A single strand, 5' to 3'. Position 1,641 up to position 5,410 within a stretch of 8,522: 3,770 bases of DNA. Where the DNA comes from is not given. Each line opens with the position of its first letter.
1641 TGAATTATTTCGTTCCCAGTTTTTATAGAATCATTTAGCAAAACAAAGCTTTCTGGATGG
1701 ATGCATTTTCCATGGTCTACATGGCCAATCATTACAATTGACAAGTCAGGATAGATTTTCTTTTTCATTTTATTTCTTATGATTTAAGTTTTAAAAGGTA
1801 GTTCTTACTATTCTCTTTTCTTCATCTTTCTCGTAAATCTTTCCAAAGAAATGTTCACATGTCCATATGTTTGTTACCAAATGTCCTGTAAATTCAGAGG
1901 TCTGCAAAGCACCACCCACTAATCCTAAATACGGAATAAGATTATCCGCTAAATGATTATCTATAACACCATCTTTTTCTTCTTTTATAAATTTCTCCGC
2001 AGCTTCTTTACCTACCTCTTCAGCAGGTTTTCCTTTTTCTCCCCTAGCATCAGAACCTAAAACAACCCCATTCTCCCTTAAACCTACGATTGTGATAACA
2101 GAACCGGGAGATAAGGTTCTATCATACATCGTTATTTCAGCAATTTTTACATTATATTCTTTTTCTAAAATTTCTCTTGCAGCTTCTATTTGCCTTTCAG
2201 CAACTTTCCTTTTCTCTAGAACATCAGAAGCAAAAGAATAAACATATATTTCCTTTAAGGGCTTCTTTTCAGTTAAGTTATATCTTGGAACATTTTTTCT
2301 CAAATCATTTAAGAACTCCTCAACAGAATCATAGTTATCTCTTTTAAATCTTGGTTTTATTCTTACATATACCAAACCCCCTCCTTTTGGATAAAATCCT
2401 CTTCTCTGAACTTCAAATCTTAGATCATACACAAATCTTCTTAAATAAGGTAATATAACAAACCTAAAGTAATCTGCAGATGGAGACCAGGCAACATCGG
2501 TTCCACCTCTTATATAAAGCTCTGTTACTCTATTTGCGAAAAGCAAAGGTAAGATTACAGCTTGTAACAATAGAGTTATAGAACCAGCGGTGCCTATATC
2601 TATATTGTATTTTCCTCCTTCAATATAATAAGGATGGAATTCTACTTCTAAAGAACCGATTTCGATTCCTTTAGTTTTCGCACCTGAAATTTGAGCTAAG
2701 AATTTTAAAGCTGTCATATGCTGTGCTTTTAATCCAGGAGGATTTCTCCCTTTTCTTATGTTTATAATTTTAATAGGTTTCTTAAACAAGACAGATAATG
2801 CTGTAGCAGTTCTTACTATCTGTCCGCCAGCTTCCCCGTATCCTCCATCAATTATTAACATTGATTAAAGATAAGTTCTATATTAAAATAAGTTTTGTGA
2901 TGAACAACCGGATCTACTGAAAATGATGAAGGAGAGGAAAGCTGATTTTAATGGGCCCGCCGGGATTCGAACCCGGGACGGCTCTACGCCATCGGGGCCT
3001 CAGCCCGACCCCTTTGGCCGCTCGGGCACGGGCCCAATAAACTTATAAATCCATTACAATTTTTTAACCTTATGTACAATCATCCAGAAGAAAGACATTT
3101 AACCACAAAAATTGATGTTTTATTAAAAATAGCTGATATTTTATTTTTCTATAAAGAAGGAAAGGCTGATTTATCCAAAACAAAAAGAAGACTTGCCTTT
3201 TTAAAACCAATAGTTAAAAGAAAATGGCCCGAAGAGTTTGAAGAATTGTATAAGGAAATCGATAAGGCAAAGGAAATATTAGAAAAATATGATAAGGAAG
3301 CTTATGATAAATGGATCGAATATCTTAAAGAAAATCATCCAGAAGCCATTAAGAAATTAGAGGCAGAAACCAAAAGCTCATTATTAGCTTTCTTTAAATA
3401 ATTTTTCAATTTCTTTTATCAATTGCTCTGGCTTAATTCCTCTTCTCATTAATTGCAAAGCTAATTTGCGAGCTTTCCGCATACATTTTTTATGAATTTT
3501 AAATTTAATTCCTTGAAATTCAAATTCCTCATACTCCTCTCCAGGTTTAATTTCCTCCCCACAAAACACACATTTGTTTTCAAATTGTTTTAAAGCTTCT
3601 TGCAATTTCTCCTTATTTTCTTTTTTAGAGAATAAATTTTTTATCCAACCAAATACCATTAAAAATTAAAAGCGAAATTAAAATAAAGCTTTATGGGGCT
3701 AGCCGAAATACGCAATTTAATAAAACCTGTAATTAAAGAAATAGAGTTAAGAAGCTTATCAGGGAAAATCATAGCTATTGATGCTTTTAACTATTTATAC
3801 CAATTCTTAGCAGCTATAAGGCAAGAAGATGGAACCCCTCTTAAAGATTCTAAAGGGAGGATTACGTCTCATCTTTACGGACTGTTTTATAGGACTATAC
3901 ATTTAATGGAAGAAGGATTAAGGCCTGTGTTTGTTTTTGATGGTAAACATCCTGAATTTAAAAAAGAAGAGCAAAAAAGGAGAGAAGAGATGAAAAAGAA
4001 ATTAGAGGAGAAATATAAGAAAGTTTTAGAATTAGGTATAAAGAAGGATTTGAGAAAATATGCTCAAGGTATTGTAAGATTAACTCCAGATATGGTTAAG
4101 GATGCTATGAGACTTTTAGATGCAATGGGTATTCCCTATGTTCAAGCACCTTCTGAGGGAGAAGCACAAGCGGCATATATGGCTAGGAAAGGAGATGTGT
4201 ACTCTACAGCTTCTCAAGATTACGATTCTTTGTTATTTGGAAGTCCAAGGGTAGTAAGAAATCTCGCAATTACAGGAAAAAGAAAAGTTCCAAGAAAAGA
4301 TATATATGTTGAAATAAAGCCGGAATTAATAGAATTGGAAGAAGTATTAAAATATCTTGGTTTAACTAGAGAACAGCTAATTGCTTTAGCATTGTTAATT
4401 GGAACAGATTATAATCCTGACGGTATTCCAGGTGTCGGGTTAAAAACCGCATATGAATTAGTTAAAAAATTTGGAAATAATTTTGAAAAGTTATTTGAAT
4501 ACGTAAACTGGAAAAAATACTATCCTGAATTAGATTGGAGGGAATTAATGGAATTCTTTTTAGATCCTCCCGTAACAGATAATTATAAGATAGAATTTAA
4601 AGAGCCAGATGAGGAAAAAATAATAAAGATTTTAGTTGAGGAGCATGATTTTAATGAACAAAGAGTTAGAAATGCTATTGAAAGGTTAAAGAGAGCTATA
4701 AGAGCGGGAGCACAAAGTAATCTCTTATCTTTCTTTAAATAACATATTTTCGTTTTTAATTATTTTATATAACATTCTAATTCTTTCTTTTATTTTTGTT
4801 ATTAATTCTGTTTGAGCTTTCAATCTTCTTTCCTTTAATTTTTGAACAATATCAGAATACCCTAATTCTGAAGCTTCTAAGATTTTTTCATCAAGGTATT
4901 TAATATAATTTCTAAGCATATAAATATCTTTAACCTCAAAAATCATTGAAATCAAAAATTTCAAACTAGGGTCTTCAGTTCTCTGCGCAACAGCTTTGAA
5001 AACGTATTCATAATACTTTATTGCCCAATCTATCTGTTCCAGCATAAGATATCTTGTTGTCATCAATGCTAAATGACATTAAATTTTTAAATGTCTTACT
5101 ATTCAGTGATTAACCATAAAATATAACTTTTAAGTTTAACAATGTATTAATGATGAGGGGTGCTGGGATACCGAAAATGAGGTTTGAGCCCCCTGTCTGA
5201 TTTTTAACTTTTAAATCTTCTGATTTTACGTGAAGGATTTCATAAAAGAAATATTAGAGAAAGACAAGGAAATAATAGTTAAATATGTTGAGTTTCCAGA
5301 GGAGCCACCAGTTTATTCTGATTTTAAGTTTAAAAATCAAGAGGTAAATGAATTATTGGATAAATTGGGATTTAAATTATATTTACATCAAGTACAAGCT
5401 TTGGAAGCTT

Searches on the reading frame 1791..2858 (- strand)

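Call 9: search_protein_families(library=pfam, proteins=[window:1791-2858:-])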
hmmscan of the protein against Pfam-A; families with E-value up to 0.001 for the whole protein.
window:1791-2858:- (355 aa): 2 families
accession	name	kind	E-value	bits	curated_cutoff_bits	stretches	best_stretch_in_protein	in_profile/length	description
PF01137.26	RTC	-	3.5e-74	249.1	27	1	7-340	1-217/221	RNA 3'-terminal phosphate cyclase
PF05189.18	RTC_insert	-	3e-19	69.8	23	1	197-293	2-100/102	RNA 3'-terminal phosphate cyclase (RTC), insert domain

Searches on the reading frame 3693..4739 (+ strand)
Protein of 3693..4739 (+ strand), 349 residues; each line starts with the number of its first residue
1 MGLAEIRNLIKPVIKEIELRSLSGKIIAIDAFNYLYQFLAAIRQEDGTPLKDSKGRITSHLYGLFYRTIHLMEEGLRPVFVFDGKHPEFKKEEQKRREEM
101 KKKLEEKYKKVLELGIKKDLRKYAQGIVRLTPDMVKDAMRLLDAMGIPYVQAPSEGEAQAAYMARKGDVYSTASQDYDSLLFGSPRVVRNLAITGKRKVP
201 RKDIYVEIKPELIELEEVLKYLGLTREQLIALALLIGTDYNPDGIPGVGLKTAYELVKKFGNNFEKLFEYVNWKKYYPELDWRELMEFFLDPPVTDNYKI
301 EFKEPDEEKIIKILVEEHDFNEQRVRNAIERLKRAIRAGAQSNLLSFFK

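Call 8: find_encoding_contigs(protein=window:3693-4739:+, flank=10000, max_places=6)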
Protein window:3693-4739:+ (349 aa): 2 contigs read that carry it; 2 places shown.
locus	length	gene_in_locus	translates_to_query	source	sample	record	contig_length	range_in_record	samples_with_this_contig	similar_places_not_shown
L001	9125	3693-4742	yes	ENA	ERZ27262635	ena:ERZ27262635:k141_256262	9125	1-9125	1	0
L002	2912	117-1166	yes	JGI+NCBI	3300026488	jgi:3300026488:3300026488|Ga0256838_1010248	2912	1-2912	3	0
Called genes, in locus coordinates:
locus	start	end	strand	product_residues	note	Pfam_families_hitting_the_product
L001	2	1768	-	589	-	?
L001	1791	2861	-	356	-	PF01137:RTC, PF05189:RTC_insert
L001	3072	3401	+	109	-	-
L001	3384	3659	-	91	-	-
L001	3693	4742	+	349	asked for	PF00752:XPG_N, PF00867:XPG_I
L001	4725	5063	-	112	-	-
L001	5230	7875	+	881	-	PF00270:DEAD, PF04851:ResIII, PF00271:Helicase_C, PF09369:MZB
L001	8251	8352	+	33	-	-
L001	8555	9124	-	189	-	?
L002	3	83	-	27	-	?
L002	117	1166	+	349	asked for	PF00752:XPG_N, PF00867:XPG_I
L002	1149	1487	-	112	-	-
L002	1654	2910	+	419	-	?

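Call 9: search_protein_families(library=pfam, proteins=[window:3693-4739:+])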
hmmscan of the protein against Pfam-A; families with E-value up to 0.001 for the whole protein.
window:3693-4739:+ (349 aa): 3 families
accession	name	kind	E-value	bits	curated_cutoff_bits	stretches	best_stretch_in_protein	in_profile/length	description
PF00867.23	XPG_I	-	9.8e-30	103.3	24.9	1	146-239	1-89/89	XPG I-region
PF00752.23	XPG_N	-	1e-23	84.2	22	1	1-102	1-99/101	XPG N-terminal domain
PF01367.25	5_3_exonuc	-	0.00079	20.3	40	0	226-269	3-46/97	5'-3' exonuclease, C-terminal SAM fold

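Call 37: search_protein_families(library=pfam, proteins=[L001:8558-9124:-, L001:2-1768:-], max_evalue=0.01)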
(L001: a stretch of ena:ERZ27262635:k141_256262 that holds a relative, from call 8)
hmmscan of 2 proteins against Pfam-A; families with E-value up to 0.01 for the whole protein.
L001:8558-9124:- (189 aa): 0 families

L001:2-1768:- (589 aa): 3 families
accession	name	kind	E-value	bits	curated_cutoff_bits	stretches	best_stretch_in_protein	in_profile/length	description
PF14890.11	Intein_splicing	-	5.2e-27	95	35.8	1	60-545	36-155/155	Intein splicing domain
PF14528.11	LAGLIDADG_3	-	7.4e-13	49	22.5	1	336-411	3-82/82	LAGLIDADG-like domain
PF00009.33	GTP_EFTU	-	0.0018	18.4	26.5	0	10-37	5-32/188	Elongation factor Tu GTP binding domain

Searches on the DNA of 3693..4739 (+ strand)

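Call 33: search_rna_families(source=L001, start=7800, end=9125, threshold=evalue, max_evalue=10)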
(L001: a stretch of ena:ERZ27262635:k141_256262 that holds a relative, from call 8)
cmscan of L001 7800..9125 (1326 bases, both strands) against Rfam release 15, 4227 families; matches with E-value up to 10: 22.
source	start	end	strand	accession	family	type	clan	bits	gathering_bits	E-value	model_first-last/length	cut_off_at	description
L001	7861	7931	+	RF00005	tRNA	Gene; tRNA;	CL00001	66.7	29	5.3e-14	1-71/71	no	tRNA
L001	7895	7930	+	RF01684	mascRNA-menRNA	Gene;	-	23.6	42.5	0.048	1-56/56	no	MALAT1-associated small cytoplasmic RNA/MEN beta RNA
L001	7883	7928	+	RF04025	mir-7964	Gene; miRNA;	-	22.1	80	0.15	1-51/51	no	mir-7964 microRNA precursor family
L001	7859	7939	+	RF02435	SpF41_sRNA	Gene; sRNA;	-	20.3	52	2.8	1-105/105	no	Streptococcus sRNA SpF41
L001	7932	7986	+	RF01139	sR2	Gene; snRNA; snoRNA; CD-box;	-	19.5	42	0.12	1-57/57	no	Small nucleolar RNA sR2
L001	7933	7987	+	RF00095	snoPyro_CD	Gene; snRNA; snoRNA; CD-box;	CL00132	19.3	45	0.4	1-58/58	no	Pyrococcus C/D box small nucleolar RNA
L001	7881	7928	+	RF00974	mir-607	Gene; miRNA;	-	19.2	94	2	18-74/91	no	mir-607 microRNA precursor family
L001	7932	7986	+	RF01312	sR9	Gene; snRNA; snoRNA; CD-box;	-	19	36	0.78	1-55/55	no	Small nucleolar RNA sR9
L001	8477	8514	+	RF01684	mascRNA-menRNA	Gene;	-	18.1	42.5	1.4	1-56/56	no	MALAT1-associated small cytoplasmic RNA/MEN beta RNA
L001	7916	7982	+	RF01200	SNORD125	Gene; snRNA; snoRNA; CD-box;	CL00067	16.7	56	5.6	1-97/97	no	Small nucleolar RNA SNORD125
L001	7932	7986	+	RF01132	sR48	Gene; snRNA; snoRNA; CD-box;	-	15.9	40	9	1-59/59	no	Small nucleolar RNA sR48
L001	7933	7985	+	RF01304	sR5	Gene; snRNA; snoRNA; CD-box;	-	15.3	40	1.1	1-53/53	no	Small nucleolar RNA sR5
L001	7934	7986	+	RF01141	sR18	Gene; snRNA; snoRNA; CD-box;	-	14.9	45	1.9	1-56/56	no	Small nucleolar RNA sR18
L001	7907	7975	+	RF04321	tmRNA_permuted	Gene;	-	14.8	47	1.9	36-93/213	no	permuted transfer-messenger RNA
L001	7932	7985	+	RF01150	sR11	Gene; snRNA; snoRNA; CD-box;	-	14.6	39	8.4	1-57/57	no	Small nucleolar RNA sR11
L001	8490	8507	+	RF00023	tmRNA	Gene;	CL00001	14.2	47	0.0025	346-363/374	no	transfer-messenger RNA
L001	7932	7986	+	RF01134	sR30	Gene; snRNA; snoRNA; CD-box;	-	14.1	38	1.1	1-57/57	no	Small nucleolar RNA sR30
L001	7875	7937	+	RF01394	isrK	Gene; sRNA;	-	13.8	50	4.4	1-77/77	no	isrK Hfq binding RNA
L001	8662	8724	+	RF01849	alpha_tmRNA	Gene;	CL00001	13.2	50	0.14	1-355/355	no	Alphaproteobacteria transfer-messenger RNA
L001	8526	8599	-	RF01477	rli43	Gene; sRNA;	-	11.6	100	6.4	1-255/255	no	Listeria sRNA rli43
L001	7922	7986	+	RF01152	sR1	Gene; snRNA; snoRNA; CD-box;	-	11.2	45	6.1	1-57/57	no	Small nucleolar RNA sR1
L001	7932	7986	+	RF01145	sR14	Gene; snRNA; snoRNA; CD-box;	-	10.6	38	8.3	1-54/54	no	Small nucleolar RNA sR14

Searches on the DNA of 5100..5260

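Call 75: search_rna_families(source=window, start=5100, end=5260, threshold=evalue, max_evalue=10)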
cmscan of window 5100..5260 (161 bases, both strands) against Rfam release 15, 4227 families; matches with E-value up to 10: 6.
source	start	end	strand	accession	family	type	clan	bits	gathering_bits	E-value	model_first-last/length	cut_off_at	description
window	5146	5202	+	RF01123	sR35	Gene; snRNA; snoRNA; CD-box;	-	18.2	60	0.012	1-57/57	no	Small nucleolar RNA sR35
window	5141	5211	+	RF00031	SECIS_1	Cis-reg;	-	17.4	35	0.5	1-64/64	no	Selenocysteine insertion sequence 1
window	5130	5226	+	RF02216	ZNFX1-AS1_2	Gene; lncRNA;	-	13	45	0.33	1-93/93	no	ZNFX1 antisense RNA 1 conserved region 2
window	5146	5202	+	RF01127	sR42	Gene; snRNA; snoRNA; CD-box;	-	12.8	38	0.49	1-63/63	no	Small nucleolar RNA sR42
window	5146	5202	+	RF01136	sR28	Gene; snRNA; snoRNA; CD-box;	-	9.1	39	3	1-55/55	no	Small nucleolar RNA sR28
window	5111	5260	+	RF01894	PCA3_2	Gene; lncRNA;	-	6.2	100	3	1-146/409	3'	Prostate cancer antigen RNA 3 conserved region 2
